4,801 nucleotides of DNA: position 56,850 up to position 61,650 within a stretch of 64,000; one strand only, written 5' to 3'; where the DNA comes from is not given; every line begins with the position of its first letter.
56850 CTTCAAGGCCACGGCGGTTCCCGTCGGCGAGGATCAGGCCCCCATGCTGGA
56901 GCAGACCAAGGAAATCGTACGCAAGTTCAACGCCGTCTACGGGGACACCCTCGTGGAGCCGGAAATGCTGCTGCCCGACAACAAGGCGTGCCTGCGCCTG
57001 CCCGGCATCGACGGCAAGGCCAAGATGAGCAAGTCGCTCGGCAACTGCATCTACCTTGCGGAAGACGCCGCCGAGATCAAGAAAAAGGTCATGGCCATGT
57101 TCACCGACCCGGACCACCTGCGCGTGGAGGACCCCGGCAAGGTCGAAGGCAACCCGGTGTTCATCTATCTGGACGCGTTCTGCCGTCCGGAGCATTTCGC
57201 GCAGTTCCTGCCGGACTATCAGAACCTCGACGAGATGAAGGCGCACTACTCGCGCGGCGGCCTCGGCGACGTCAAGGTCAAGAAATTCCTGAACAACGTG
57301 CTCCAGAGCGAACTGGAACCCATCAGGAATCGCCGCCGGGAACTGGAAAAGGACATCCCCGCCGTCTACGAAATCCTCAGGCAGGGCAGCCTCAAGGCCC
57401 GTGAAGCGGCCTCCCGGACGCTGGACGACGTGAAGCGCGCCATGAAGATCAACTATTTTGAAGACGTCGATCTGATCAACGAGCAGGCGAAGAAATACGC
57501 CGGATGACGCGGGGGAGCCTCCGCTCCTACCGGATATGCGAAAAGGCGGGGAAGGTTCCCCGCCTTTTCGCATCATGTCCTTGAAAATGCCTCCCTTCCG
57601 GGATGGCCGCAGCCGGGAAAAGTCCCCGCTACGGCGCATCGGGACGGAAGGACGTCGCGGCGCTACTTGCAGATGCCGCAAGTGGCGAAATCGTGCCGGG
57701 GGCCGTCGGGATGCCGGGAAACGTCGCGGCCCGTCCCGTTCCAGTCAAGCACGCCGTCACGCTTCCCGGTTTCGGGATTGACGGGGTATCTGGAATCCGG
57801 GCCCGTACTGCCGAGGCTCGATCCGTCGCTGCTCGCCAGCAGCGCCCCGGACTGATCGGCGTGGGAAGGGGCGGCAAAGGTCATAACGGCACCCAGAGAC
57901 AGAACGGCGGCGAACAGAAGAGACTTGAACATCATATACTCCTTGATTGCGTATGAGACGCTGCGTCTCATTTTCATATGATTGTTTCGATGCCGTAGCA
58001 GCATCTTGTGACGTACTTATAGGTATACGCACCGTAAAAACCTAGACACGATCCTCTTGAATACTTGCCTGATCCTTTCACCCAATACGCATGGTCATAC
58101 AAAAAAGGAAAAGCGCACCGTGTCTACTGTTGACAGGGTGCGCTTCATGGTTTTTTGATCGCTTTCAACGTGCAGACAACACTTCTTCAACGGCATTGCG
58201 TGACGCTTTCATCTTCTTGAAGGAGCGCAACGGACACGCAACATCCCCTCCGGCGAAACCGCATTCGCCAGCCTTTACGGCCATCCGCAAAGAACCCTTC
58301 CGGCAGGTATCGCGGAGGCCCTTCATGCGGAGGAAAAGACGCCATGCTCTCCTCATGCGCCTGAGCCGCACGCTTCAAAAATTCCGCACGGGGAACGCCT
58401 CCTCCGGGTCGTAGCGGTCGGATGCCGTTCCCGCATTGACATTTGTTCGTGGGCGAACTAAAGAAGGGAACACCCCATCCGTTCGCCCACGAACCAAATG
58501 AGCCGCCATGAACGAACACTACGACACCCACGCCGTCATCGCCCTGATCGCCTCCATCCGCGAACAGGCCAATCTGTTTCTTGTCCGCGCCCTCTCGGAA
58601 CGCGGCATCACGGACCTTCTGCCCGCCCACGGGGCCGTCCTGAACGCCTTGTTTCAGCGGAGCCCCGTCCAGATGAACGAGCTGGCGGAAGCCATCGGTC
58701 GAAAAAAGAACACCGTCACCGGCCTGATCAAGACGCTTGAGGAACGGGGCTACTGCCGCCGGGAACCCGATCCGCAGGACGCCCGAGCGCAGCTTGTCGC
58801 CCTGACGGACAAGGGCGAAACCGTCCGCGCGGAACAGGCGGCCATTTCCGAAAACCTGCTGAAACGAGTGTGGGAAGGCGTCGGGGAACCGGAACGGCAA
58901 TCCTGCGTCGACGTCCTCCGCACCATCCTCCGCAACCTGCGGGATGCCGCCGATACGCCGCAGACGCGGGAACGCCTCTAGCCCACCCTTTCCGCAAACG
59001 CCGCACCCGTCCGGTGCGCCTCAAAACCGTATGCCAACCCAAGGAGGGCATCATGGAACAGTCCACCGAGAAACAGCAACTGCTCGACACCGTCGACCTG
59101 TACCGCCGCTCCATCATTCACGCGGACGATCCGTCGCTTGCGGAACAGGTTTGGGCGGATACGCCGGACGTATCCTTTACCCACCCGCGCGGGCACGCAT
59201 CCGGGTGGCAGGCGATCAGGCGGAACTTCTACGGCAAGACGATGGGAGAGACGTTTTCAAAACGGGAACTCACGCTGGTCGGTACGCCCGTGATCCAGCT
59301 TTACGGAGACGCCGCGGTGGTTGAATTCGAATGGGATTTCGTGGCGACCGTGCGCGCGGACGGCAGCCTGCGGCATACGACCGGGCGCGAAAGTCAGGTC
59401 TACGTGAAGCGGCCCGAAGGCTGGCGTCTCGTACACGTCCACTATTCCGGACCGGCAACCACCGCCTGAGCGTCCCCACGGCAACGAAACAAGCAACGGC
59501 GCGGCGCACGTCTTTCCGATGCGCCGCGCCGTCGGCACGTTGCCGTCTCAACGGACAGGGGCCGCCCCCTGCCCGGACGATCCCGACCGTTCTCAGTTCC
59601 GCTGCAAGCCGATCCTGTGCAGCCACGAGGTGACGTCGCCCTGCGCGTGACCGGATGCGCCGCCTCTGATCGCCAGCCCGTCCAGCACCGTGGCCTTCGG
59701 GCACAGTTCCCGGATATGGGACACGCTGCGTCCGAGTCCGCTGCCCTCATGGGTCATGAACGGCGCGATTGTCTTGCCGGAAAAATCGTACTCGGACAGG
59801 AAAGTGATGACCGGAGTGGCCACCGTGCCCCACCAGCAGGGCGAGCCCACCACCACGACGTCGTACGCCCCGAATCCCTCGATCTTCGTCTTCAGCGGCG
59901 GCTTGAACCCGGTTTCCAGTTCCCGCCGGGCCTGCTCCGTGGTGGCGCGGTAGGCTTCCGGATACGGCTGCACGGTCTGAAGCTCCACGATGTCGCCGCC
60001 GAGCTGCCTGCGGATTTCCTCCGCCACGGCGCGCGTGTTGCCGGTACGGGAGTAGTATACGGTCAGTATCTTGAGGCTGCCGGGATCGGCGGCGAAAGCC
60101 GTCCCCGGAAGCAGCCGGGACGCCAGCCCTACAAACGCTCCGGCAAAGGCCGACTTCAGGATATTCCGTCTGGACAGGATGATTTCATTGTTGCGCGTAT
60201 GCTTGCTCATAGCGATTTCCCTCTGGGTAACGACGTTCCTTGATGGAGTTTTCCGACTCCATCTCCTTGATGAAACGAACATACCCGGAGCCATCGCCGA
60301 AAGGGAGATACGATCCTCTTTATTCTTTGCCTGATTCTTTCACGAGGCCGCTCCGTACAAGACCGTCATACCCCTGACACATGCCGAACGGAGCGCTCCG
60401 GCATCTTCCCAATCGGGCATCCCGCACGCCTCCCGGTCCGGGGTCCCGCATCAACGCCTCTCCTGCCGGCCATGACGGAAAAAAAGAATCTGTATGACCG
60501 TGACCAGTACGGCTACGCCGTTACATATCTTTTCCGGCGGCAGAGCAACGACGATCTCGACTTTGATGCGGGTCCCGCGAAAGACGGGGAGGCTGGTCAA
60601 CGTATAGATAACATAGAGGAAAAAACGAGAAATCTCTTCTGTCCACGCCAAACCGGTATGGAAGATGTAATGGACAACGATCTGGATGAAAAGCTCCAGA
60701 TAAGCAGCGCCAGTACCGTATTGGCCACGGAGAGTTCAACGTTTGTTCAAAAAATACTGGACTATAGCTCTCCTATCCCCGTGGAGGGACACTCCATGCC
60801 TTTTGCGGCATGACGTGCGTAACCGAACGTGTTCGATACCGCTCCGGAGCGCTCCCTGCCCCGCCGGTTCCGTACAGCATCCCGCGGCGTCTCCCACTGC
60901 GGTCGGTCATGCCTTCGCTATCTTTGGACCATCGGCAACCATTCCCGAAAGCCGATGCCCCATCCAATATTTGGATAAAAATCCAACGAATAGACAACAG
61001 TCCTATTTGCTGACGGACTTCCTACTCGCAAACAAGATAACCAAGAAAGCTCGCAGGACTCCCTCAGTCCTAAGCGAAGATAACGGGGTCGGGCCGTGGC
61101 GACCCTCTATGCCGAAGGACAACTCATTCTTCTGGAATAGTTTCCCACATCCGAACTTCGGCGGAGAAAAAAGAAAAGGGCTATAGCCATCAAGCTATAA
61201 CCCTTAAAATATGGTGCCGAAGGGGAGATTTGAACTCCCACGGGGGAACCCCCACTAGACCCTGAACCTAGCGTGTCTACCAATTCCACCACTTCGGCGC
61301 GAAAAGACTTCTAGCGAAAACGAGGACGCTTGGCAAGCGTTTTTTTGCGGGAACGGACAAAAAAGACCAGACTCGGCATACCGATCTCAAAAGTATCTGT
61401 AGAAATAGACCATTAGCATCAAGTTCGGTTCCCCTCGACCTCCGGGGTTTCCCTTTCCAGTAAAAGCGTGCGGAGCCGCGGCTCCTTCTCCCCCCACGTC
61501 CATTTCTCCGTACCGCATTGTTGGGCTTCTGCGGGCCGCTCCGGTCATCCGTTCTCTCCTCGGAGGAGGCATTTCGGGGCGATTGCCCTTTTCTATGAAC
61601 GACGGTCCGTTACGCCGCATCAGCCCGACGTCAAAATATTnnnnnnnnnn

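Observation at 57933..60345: Shared 32-nt upstream motif with direct AGGATC repeats in front of two exported-protein genes: a small regulon of unknown regulator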

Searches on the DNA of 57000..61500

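Call 5: search_rna_families(source=window, start=57000, end=61500, threshold=evalue, max_evalue=10)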
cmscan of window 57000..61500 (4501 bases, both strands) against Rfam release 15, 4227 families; matches with E-value up to 10: 9.
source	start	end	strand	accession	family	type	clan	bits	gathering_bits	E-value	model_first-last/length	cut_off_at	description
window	61215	61298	-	RF00005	tRNA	Gene; tRNA;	CL00001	51.6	29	2.6e-09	1-71/71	no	tRNA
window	57520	57631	-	RF01773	rpsL_pseudo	Cis-reg; leader;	-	28.8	70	0.0057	1-128/128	no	Pseudomonas rpsL leader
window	57535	57574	+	RF03831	mir-627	Gene; miRNA;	-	24.9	86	0.03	25-64/87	no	mir-627 microRNA precursor family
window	59480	59544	-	RF00901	MIR845_1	Gene; miRNA;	-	24.6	81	0.055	1-81/81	no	MIR845_1 microRNA precursor family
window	57533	57571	+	RF00084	CsrC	Gene; sRNA;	CL00106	20.1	61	0.0047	204-244/255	no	CsrC RNA family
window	61168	61233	-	RF02353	BjrC68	Gene; sRNA;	-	19.9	39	0.084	1-82/82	no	Bradyrhizobiaceae sRNA BjrC68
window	58506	58646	+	RF02242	Xoo5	Gene; sRNA;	-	17.3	50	4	1-124/124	no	Xanthomonadaceae sRNA Xoo5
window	58182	58291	-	RF02734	Cgb105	Gene; sRNA;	-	14.6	163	7.6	1-134/134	no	Corynebacterium sRNA 105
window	57539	57560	+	RF02975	DUF3800-XI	Gene; sRNA;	-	14.5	37.8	8.3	1-48/48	no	DUF3800-XI RNA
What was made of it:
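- On Cis-regulatory RNA: No Rfam match (call 5).
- No Rfam family matches (call 5).
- Tried and rejected: Rfam scan: the region gave only a tRNA and sub-threshold noise (call 5).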

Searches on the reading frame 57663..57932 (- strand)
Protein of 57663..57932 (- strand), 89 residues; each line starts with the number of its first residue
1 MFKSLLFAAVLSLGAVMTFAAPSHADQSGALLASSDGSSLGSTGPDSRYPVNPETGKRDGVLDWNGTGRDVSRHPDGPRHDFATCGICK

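Call 8: search_protein_families(library=pfam, proteins=[window:57663-57932:-], max_evalue=0.01)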
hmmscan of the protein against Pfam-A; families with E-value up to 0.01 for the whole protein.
window:57663-57932:- (89 aa): 1 family
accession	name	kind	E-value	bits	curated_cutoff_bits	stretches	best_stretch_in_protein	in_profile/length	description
PF11162.13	DUF2946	-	0.004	18.3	23.7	1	7-89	6-68/117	Protein of unknown function (DUF2946)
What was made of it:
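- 57663..57932 (-): Target gene 1: an 89-aa secreted protein with a Sec-type signal and a C-terminal CGICK. Only a weak, sub-threshold DUF2946 hit (call 8).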

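Call 11: find_encoding_contigs(protein=window:57663-57932:-, flank=3000, max_places=10)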
Protein window:57663-57932:- (89 aa): 23 contigs read that carry it; 10 places shown.
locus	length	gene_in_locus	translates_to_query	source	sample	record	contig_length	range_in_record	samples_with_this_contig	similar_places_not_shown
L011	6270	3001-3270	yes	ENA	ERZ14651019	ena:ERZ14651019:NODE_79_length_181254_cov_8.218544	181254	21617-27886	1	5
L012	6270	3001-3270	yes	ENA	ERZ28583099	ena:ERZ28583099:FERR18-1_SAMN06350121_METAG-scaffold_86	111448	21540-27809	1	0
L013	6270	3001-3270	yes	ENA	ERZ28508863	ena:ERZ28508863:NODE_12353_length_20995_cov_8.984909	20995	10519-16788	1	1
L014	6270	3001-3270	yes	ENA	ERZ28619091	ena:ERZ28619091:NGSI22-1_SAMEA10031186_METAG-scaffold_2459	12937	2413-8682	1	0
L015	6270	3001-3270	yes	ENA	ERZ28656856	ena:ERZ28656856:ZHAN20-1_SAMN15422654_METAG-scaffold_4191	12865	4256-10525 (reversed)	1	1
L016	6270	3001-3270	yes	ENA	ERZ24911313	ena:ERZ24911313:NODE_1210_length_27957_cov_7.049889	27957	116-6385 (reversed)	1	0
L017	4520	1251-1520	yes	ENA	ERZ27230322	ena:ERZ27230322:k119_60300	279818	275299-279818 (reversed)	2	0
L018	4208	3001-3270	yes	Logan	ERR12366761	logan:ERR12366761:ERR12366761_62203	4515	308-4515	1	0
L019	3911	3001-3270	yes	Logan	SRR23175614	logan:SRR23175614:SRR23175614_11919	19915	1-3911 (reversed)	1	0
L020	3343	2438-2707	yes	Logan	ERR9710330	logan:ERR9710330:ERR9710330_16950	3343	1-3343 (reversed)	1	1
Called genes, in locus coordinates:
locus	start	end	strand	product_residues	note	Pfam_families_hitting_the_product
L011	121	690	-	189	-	-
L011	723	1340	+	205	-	PF03358:FMN_red (weak), PF12682:Flavodoxin_4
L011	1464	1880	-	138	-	PF11533:AtzH-like (weak), PF13577:SnoaL_4 (weak), PF08332:CaMKII_AD, PF13474:SnoaL_3, PF14534:DUF4440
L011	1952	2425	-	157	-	PF12802:MarR_2, PF01047:MarR, PF13412:HTH_24 (faint), PF13463:HTH_27 (weak), PF09339:HTH_IclR (weak)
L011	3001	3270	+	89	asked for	-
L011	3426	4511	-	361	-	PF00579:tRNA-synt_1b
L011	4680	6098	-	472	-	PF00083:Sugar_tr (faint), PF05977:MFS_3 (weak), PF06609:TRI12 (weak), PF07690:MFS_1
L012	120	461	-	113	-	-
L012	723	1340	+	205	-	PF03358:FMN_red (weak), PF12682:Flavodoxin_4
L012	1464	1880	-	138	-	PF11533:AtzH-like (weak), PF13577:SnoaL_4 (weak), PF08332:CaMKII_AD, PF13474:SnoaL_3, PF14534:DUF4440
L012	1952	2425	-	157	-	PF12802:MarR_2, PF01047:MarR, PF13412:HTH_24 (faint), PF13463:HTH_27 (weak), PF09339:HTH_IclR (weak)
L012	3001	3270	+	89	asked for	-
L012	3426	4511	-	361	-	PF00579:tRNA-synt_1b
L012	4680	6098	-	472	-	PF00083:Sugar_tr (faint), PF05977:MFS_3 (weak), PF06609:TRI12 (weak), PF07690:MFS_1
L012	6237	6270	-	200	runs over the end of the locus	-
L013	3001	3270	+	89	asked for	-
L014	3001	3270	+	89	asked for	-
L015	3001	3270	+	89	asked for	-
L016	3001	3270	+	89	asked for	-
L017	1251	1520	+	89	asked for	-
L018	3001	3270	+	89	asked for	-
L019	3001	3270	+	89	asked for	-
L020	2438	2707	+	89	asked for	-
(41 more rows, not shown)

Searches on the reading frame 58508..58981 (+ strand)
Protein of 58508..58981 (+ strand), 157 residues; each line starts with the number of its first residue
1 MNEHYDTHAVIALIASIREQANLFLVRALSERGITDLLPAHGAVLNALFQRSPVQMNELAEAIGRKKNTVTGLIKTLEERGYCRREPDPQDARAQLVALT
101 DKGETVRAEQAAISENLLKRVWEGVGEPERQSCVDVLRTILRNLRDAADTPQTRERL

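Call 8: search_protein_families(library=pfam, proteins=[window:58508-58981:+], max_evalue=0.01)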
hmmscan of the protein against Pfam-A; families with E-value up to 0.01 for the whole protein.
window:58508-58981:+ (157 aa): 12 families
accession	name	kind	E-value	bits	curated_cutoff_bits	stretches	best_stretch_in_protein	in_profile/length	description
PF01047.28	MarR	-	6e-12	45.7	24.6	1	43-93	7-57/59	MarR family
PF12802.13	MarR_2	-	1.4e-09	38.4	27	1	36-94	2-61/61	MarR family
PF13463.12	HTH_27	-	8e-08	32.9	22.2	1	43-103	7-68/68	Winged helix DNA-binding domain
PF09339.16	HTH_IclR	-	3.6e-06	27.1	22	1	44-87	8-52/52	IclR helix-turn-helix domain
PF25212.1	HVO_A0114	-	1.7e-05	25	27.6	1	43-90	26-73/84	HVO_A0114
PF25213.1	HVO_A0261_N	-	3.4e-05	24.1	35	1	39-113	11-77/86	HVO_A0261 N-terminal domain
PF13412.12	HTH_24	-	3.5e-05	23.7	21.9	1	43-82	7-46/48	Winged helix-turn-helix DNA-binding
PF01325.25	Fe_dep_repress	-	0.00022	21.8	26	1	50-87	19-56/60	Iron dependent repressor, N-terminal DNA binding domain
PF01978.25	TrmB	-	0.0004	20.6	25.6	1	44-88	13-57/68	Sugar-specific transcriptional regulator TrmB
PF22381.2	Staph_reg_Sar_Rot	-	0.00065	20.2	27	1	43-105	18-80/85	Transcriptional regulator SarA/Rot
PF03965.22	Penicillinase_R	-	0.00076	20.3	22.6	1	43-116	7-82/115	Penicillinase repressor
PF13730.12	HTH_36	-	0.0019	18.4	25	1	57-82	29-54/55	Helix-turn-helix domain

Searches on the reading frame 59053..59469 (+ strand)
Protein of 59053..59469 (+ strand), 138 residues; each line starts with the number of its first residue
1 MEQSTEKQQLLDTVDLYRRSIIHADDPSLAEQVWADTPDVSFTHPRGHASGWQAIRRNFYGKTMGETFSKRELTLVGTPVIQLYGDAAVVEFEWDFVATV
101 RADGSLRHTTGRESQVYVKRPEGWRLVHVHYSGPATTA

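Call 8: search_protein_families(library=pfam, proteins=[window:59053-59469:+], max_evalue=0.01)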
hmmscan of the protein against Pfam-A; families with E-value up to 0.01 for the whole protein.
window:59053-59469:+ (138 aa): 6 families
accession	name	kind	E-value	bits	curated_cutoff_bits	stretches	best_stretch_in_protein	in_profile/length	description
PF14534.12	DUF4440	-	6e-09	36.8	25.2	1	22-126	12-107/107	Domain of unknown function (DUF4440)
PF08332.16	CaMKII_AD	-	1.2e-08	35.6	22.1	1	56-133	50-126/128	Calcium/calmodulin dependent protein kinase II association domain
PF13474.12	SnoaL_3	-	1.4e-08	35.5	22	1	31-135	21-120/121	SnoaL-like domain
PF13577.12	SnoaL_4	-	5.3e-07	30.1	24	1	24-129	20-125/126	SnoaL-like domain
PF11533.15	AtzH-like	-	1.7e-05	25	27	1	12-132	14-121/126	AtzH-like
PF12680.13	SnoaL_2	-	0.00068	20.6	27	1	23-113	9-83/102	SnoaL-like domain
